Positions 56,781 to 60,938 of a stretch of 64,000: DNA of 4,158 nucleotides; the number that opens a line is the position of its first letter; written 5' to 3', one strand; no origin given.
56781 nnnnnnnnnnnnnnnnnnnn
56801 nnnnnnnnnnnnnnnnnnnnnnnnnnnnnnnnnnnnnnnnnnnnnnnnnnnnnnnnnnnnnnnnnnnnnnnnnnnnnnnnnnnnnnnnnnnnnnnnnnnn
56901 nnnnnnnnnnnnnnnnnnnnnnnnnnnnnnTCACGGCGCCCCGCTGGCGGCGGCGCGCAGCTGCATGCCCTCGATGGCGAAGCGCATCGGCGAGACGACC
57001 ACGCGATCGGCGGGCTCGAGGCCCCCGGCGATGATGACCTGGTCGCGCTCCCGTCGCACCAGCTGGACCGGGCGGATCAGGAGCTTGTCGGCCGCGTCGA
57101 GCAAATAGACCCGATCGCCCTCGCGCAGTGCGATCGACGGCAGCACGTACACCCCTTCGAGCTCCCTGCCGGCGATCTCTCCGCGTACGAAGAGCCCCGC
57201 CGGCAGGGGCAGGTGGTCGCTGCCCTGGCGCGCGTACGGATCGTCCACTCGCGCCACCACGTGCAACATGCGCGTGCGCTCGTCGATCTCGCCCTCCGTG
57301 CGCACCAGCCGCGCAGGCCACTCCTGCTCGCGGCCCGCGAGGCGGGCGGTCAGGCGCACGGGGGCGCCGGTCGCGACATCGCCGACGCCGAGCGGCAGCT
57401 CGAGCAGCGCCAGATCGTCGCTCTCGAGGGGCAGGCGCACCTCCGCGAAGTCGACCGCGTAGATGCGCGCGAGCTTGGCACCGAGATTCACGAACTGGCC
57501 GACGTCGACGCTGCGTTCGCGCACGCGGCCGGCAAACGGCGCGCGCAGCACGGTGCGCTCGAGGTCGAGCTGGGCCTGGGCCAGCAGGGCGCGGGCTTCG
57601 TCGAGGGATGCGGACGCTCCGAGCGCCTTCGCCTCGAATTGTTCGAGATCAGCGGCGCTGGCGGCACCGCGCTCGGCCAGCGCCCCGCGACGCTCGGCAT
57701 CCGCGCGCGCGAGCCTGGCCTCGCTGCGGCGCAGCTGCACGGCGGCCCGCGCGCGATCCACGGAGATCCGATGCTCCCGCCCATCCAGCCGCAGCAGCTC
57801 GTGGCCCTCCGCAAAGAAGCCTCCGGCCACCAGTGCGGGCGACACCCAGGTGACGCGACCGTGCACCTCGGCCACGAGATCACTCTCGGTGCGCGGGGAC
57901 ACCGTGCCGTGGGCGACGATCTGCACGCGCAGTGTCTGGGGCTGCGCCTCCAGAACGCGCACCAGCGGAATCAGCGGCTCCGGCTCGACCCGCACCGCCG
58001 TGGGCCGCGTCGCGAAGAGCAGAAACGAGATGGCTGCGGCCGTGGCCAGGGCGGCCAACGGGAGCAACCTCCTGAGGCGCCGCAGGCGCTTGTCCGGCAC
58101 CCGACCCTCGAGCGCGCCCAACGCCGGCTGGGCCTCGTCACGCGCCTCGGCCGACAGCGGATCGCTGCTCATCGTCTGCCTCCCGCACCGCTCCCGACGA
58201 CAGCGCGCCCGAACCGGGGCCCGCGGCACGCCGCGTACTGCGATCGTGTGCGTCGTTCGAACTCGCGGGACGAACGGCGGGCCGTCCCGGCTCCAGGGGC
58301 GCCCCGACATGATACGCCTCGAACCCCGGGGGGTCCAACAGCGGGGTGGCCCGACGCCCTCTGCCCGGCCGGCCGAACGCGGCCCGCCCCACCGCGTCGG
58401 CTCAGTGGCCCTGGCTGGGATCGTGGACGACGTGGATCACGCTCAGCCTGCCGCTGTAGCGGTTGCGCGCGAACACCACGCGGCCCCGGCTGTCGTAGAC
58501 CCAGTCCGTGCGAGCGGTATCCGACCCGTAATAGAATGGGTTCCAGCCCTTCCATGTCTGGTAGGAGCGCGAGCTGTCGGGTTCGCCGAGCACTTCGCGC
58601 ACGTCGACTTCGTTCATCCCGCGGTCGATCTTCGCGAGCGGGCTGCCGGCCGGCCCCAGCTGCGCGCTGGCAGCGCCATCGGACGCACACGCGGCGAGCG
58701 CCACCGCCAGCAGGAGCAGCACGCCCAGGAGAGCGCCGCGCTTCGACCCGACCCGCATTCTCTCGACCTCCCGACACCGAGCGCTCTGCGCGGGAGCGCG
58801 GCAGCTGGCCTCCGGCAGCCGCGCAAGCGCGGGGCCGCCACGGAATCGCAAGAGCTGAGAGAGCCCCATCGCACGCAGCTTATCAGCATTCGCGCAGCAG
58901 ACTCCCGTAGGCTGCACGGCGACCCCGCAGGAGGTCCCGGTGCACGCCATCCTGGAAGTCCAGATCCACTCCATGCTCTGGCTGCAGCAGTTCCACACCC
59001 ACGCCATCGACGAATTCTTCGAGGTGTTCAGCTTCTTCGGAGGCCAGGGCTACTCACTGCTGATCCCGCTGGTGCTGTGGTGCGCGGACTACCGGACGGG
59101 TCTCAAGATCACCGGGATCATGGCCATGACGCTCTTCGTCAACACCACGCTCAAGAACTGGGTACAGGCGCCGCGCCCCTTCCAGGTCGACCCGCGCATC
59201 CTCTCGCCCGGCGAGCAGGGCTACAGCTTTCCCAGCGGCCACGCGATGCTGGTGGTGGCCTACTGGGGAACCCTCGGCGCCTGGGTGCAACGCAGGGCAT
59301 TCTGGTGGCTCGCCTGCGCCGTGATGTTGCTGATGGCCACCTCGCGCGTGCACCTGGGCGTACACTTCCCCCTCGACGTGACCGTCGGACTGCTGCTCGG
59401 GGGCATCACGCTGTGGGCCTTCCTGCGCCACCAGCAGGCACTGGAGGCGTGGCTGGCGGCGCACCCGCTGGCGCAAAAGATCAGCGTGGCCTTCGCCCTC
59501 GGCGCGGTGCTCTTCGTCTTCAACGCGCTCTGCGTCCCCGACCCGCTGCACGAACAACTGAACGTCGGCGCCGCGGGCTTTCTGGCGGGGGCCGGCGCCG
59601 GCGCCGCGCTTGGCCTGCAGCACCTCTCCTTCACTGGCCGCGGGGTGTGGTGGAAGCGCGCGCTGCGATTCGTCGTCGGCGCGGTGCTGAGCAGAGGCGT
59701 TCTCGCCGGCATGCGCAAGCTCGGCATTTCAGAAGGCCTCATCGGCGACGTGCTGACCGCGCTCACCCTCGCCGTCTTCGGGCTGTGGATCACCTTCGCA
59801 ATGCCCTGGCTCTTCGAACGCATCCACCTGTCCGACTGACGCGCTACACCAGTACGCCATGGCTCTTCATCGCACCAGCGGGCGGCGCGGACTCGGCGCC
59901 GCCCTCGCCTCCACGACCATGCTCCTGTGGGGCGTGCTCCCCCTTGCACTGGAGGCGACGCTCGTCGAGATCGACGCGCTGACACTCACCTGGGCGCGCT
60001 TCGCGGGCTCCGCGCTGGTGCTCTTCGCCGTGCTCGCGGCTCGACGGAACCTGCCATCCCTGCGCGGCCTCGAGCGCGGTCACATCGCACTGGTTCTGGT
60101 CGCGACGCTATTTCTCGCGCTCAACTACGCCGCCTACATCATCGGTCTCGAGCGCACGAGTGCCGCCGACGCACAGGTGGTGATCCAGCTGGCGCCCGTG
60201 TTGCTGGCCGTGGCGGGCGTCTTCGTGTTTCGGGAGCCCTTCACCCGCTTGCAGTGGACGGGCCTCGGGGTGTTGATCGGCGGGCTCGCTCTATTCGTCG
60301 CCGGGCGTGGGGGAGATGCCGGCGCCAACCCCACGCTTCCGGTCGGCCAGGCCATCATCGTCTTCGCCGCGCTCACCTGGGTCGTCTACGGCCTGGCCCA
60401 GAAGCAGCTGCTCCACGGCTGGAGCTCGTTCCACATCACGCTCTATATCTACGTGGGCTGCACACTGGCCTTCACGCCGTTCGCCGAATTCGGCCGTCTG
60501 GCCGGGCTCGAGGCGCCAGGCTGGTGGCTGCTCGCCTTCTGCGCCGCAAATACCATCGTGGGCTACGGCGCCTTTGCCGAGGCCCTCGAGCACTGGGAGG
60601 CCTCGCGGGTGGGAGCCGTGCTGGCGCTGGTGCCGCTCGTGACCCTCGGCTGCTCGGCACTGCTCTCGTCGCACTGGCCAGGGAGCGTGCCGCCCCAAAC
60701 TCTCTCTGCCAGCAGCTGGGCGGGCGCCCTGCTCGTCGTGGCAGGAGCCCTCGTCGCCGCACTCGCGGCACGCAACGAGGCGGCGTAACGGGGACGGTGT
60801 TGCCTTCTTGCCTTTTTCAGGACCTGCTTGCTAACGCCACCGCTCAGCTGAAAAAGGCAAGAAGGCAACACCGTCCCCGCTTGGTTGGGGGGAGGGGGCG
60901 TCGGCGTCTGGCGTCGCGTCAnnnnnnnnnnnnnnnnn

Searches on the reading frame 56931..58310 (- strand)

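Call 68: search_protein_families(library=pfam, proteins=[window:56931-58310:-], max_evalue=0.0001)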
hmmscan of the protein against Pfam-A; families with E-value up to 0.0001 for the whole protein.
window:56931-58310:- (459 aa): 1 family
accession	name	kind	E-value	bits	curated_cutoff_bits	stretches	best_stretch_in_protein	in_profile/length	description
PF13437.12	HlyD_3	-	2.5e-13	51.1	22.2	1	254-366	1-103/106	HlyD family secretion protein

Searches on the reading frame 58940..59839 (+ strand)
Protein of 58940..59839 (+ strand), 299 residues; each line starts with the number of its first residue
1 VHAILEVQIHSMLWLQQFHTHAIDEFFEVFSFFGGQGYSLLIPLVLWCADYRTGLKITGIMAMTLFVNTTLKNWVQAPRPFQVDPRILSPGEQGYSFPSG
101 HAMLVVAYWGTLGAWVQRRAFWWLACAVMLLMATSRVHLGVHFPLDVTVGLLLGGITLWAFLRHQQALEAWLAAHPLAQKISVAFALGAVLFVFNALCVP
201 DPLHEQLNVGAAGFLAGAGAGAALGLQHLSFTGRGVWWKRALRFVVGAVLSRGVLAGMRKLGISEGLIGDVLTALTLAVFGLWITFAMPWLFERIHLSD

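Call 68: search_protein_families(library=pfam, proteins=[window:58940-59839:+], max_evalue=0.0001)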
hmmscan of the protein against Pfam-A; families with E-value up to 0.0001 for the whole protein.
window:58940-59839:+ (299 aa): 2 families
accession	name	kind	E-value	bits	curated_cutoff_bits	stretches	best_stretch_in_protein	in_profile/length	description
PF01569.27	PAP2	-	6.1e-22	78.2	27.2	1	55-166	3-126/130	PAP2 superfamily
PF14378.12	PAP2_3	-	5.5e-09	36.5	27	1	92-159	122-189/190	PAP2 superfamily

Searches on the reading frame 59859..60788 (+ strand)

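Call 68: search_protein_families(library=pfam, proteins=[window:59859-60788:+], max_evalue=0.0001)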
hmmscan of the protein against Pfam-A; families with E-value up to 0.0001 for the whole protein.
window:59859-60788:+ (309 aa): 1 family
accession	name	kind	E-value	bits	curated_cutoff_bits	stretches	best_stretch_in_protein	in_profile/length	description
PF00892.27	EamA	-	1.7e-33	116.2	28.2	2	12-147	2-134/135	EamA-like transporter family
